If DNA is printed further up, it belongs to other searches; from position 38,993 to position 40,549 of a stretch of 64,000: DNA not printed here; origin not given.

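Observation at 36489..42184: Candidate undescribed signalling/biosynthesis module: alpha-oxoamine synthase + orphan HMG-CoA-reductase-like enzyme + 7TM sensor kinase + receiver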

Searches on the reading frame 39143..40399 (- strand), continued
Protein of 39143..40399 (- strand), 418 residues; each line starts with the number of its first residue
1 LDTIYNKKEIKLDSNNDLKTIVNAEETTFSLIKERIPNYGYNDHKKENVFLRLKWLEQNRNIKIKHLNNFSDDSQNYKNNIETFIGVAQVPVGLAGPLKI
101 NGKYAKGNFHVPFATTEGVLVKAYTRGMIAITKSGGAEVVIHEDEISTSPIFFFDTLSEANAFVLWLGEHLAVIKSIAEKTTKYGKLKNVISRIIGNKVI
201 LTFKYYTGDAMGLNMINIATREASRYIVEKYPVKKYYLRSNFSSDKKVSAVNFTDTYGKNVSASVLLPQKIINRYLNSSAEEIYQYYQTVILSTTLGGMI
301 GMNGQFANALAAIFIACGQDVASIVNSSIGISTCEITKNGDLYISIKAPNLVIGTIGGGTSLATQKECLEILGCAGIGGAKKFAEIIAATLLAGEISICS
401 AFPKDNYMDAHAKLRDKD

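Call 34: search_solved_structures(query=window:39143-40399:-, show_alignments=2, max_evalue=0.00001)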
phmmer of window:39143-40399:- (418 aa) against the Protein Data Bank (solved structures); distinct sequences matched with E-value up to 0.00001: 6.
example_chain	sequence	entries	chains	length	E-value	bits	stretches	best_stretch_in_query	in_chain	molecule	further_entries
6hr7_A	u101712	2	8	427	5.1e-89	302.3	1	29-414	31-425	HMG-CoA reductase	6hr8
2q1l_A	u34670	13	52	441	1.5e-54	188.9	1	82-411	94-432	3-hydroxy-3-methylglutaryl-coenzyme A reductase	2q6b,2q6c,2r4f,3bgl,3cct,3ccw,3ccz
1dq8_A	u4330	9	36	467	1.9e-54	188.5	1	82-411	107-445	PROTEIN (HMG-COA REDUCTASE) | HMG-COA REDUCTASE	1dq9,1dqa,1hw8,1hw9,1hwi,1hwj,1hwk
8pkn_A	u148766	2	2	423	6.3e-54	186.8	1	82-402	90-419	3-hydroxy-3-methylglutaryl-coenzyme A reductase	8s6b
8ecg_A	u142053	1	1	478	1.3e-53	185.8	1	60-414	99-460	3-hydroxy-3-methylglutaryl-coenzyme A reductase 1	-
7uli_AAA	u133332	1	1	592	2.4e-53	184.9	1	60-414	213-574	3-hydroxy-3-methylglutaryl-coenzyme A reductase 1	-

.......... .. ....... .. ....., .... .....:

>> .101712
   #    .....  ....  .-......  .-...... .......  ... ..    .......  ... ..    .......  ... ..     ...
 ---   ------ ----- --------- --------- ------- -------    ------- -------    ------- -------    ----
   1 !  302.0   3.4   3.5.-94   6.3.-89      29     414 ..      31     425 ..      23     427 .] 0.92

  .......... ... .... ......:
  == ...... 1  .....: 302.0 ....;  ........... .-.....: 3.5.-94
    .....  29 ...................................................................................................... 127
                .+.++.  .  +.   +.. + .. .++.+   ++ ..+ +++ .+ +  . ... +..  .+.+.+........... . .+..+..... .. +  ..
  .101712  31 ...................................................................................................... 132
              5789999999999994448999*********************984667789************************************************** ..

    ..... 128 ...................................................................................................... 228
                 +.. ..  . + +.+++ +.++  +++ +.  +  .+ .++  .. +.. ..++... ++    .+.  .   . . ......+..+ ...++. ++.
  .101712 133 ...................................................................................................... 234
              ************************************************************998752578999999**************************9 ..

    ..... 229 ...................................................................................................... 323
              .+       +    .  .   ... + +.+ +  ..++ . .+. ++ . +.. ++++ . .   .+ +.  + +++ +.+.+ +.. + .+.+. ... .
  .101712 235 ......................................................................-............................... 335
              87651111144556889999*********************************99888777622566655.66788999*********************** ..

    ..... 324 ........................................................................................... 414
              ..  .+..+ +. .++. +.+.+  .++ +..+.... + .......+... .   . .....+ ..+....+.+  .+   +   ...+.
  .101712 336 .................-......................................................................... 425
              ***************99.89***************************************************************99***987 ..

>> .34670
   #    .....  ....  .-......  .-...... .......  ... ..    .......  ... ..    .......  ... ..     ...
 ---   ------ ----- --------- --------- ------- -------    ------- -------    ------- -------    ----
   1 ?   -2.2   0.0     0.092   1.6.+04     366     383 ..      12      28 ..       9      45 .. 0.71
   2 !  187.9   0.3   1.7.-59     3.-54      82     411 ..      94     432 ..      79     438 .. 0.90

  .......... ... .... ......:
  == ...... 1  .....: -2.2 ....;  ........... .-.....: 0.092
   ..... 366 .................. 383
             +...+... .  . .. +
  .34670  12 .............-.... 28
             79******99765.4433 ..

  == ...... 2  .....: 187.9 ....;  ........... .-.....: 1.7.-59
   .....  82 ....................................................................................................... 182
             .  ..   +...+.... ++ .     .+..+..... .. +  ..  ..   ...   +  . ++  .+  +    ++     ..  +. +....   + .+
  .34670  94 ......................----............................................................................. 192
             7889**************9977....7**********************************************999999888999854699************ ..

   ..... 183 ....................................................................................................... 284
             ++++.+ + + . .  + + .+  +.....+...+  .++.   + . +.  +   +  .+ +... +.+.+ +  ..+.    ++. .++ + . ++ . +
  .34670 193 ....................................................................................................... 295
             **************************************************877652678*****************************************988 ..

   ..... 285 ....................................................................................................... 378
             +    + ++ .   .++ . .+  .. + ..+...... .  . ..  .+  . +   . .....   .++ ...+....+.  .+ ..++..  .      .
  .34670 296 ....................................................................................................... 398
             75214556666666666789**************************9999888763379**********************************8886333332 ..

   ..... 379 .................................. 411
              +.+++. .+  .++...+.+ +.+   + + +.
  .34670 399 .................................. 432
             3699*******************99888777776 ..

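Call 46: search_protein_families(library=pfam, proteins=[L011:9227-9913:+, L011:7949-9151:+, L012:7317-8309:+, L013:9937-11313:-, L014:7857-9128:+, L014:14858-16069:+, L015:5280-5786:-, L056:8746-9477:+, L056:13391-13786:+, L056:13780-14148:+], max_evalue=0.001)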
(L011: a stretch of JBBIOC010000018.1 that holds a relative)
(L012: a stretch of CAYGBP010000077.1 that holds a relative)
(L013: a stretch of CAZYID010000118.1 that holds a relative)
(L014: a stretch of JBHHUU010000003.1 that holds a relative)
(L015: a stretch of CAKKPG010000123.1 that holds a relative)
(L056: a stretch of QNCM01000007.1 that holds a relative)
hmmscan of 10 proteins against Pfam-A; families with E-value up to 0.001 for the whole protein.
L011:9227-9913:+ (228 aa): 2 families
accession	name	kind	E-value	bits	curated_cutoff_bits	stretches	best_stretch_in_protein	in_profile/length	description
PF02801.28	Ketoacyl-synt_C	-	3e-40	137.4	20.8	1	70-184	1-118/119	Beta-ketoacyl synthase, C-terminal domain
PF00109.32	ketoacyl-synt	-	1.7e-12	48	20.8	1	1-62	196-252/252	Beta-ketoacyl synthase, N-terminal domain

L011:7949-9151:+ (400 aa): 7 families
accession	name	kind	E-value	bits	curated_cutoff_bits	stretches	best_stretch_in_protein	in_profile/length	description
PF07993.18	NAD_binding_4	-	7.1e-50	170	20.1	1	17-224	1-228/258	Male sterility protein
PF01370.27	Epimerase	-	1.4e-24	87.3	20.9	1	15-209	1-177/240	NAD dependent epimerase/dehydratase family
PF16363.11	GDP_Man_Dehyd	-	6e-17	62.5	27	1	16-199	1-178/332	GDP-mannose 4,6 dehydratase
PF01073.25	3Beta_HSD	-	3.5e-16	59.5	22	1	17-210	2-187/280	3-beta hydroxysteroid dehydrogenase/isomerase family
PF02719.21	Polysacc_synt_2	-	6.6e-08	32.5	20.2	1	15-148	1-128/293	Polysaccharide biosynthesis protein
PF04321.23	RmlD_sub_bind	-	4.8e-06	26.3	27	1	14-207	2-154/287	RmlD substrate binding domain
PF13460.12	NAD_binding_10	-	0.00016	22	27.2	0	19-204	1-146/184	NAD(P)H-binding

L012:7317-8309:+ (330 aa): 1 family
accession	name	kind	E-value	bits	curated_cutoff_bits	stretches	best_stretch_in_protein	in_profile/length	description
PF04909.20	Amidohydro_2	-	7.9e-14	52.5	26.4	1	101-278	62-254/289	Amidohydrolase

L013:9937-11313:- (458 aa): 1 family
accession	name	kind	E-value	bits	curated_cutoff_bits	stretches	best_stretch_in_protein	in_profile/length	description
PF02321.23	OEP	-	1.8e-18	67.5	22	1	45-208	11-166/187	Outer membrane efflux protein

L014:7857-9128:+ (423 aa): 3 families
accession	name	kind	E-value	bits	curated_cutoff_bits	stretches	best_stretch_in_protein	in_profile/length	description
PF03349.22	Toluene_X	-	1.2e-64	218.8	29.7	1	21-423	7-421/421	Outer membrane protein transport protein (OMPP1/FadL/TodX)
PF13505.12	OMP_b-brl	-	4.5e-06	27.4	28.7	0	153-238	93-165/175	Outer membrane protein beta-barrel domain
PF10677.15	DUF2490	-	5.7e-05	23.4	29.8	0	126-171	18-60/186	Protein of unknown function (DUF2490)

L014:14858-16069:+ (403 aa): 3 families
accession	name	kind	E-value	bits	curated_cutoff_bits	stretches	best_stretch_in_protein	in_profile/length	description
PF02518.31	HATPase_c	-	2.6e-25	89.5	26.4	1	281-389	4-110/111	Histidine kinase-, DNA gyrase B-, and HSP90-like ATPase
PF00072.30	Response_reg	-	6.7e-19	68.5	30.2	1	19-126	1-108/111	Response regulator receiver domain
PF00512.31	HisKA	-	5.3e-12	46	26.9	1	165-229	3-62/66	His Kinase A (phospho-acceptor) domain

L015:5280-5786:- (168 aa): 0 families

L056:8746-9477:+ (243 aa): 1 family
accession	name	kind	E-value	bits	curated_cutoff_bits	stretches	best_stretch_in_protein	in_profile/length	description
PF01797.21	Y1_Tnp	-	3.6e-13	50.1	23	1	30-142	4-120/121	Transposase IS200 like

L056:13391-13786:+ (131 aa): 1 family
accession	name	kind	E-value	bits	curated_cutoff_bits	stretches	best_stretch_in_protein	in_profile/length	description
PF00072.30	Response_reg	-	7e-25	87.8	30.2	1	6-116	1-109/111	Response regulator receiver domain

L056:13780-14148:+ (122 aa): 1 family
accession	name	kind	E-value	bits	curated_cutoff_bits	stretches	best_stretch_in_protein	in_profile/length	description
PF00072.30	Response_reg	-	5.1e-29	101.1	30.2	1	5-112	2-109/111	Response regulator receiver domain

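Call 55: search_protein_families(library=pfam, alignment_id=A3, max_evalue=0.00001)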
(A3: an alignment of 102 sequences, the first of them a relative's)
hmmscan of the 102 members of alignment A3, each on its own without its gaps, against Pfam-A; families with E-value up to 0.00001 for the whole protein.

A. member 1, L016:7247-7822:+ (191 aa): 0 families

B. families by the number of members that match (of 102 scanned): 101 families (the first 25 are shown)
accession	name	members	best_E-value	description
PF00196.25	GerE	6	3.4e-19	Bacterial regulatory proteins, luxR family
PF00072.30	Response_reg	5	7.4e-13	Response regulator receiver domain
PF08281.18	Sigma70_r4_2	5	1e-08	Sigma-70, region 4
PF11899.13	DUF3419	4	6.6e-69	Protein of unknown function (DUF3419)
PF01326.24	PPDK_N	4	2.1e-56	Pyruvate phosphate dikinase, AMP/ATP-binding domain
PF00109.32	ketoacyl-synt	4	7.5e-47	Beta-ketoacyl synthase, N-terminal domain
PF02801.28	Ketoacyl-synt_C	4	3.1e-41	Beta-ketoacyl synthase, C-terminal domain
PF00391.29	PEP-utilizers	4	2.2e-24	PEP-utilising enzyme, mobile domain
PF01593.30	Amino_oxidase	3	1.6e-26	Flavin containing amine oxidoreductase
PF13715.12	CarbopepD_reg_2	3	2.6e-20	CarboxypepD_reg-like domain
PF13450.12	NAD_binding_8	3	2e-14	NAD(P)-binding Rossmann-like domain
PF13620.12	CarboxypepD_reg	3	5.2e-13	Carboxypeptidase regulatory-like domain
PF01553.26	Acyltransferase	3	1.1e-12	Acyltransferase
PF16859.10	TetR_C_11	3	4.7e-12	Tetracyclin repressor-like, C-terminal domain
PF00440.29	TetR_N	3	9.1e-12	Bacterial regulatory proteins, tetR family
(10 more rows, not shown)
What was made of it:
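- Tried and rejected: The commonest neighbour families were instead LuxR-type regulators, PPDK_N-like proteins, ketosynthases, DUF3419 and UbiA (call 55), so that contrast is weaker than hoped.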

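Call 67: find_encoding_contigs(protein=P0092, flank=7000, max_places=1)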
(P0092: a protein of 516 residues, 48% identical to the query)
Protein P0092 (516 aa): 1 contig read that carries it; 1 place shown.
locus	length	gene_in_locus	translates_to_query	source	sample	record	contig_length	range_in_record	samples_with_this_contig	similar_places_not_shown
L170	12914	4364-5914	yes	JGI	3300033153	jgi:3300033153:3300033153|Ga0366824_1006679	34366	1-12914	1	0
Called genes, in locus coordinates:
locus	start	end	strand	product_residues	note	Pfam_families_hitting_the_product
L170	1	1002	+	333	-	?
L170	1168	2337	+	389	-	PF14294:DUF4372, PF01609:DDE_Tnp_1, PF13701:DDE_Tnp_1_4 (weak)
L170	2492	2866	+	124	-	PF00072:Response_reg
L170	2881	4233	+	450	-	PF07238:PilZ (weak), PF12147:Methyltransf_20 (weak), PF08242:Methyltransf_12 (weak), PF13649:Methyltransf_25 (weak)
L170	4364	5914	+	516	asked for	PF00072:Response_reg, PF00368:HMG-CoA_red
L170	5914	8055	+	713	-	PF16927:HisKA_7TM, PF02518:HATPase_c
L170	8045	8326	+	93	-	PF00072:Response_reg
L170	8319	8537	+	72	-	-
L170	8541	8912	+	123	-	PF00072:Response_reg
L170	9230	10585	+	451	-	PF01609:DDE_Tnp_1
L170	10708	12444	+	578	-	PF00270:DEAD, PF00271:Helicase_C, PF16124:RecQ_Zn_bind, PF09382:RQC, PF00570:HRDC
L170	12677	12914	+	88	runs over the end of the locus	-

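Call 68: find_encoding_contigs(protein=P0036, flank=7000, max_places=1)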
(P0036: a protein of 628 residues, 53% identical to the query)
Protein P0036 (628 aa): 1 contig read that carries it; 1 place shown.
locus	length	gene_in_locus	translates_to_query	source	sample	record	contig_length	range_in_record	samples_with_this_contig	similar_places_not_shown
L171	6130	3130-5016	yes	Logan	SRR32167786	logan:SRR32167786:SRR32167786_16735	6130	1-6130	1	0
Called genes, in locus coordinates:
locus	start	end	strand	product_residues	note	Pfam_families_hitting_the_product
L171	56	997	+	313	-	PF12801:Fer4_5 (faint), PF12838:Fer4_7 (faint), PF13237:Fer4_10, PF13187:Fer4_9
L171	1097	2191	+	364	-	PF00245:Alk_phosphatase, PF01676:Metalloenzyme (weak)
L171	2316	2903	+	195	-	-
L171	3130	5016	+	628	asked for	PF03756:AfsA (weak), PF00368:HMG-CoA_red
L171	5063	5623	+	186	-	-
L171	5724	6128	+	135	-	?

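Call 69: find_encoding_contigs(protein=P0093, flank=7000, max_places=1)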
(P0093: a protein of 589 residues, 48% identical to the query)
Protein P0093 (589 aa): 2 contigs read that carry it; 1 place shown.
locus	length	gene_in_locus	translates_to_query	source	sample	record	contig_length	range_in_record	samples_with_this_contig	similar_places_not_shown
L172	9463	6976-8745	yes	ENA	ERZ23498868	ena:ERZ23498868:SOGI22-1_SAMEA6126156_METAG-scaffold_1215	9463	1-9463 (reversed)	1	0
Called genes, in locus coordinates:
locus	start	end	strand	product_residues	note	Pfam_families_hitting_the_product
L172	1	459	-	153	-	?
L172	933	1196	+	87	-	PF01402:RHH_1 (weak), PF12651:RHH_3 (weak)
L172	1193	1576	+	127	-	PF01850:PIN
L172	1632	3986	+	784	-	PF01433:Peptidase_M1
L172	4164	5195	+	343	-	-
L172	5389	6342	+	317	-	-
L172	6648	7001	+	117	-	-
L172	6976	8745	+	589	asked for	PF13279:4HBT_2 (weak), PF00368:HMG-CoA_red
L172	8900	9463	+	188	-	?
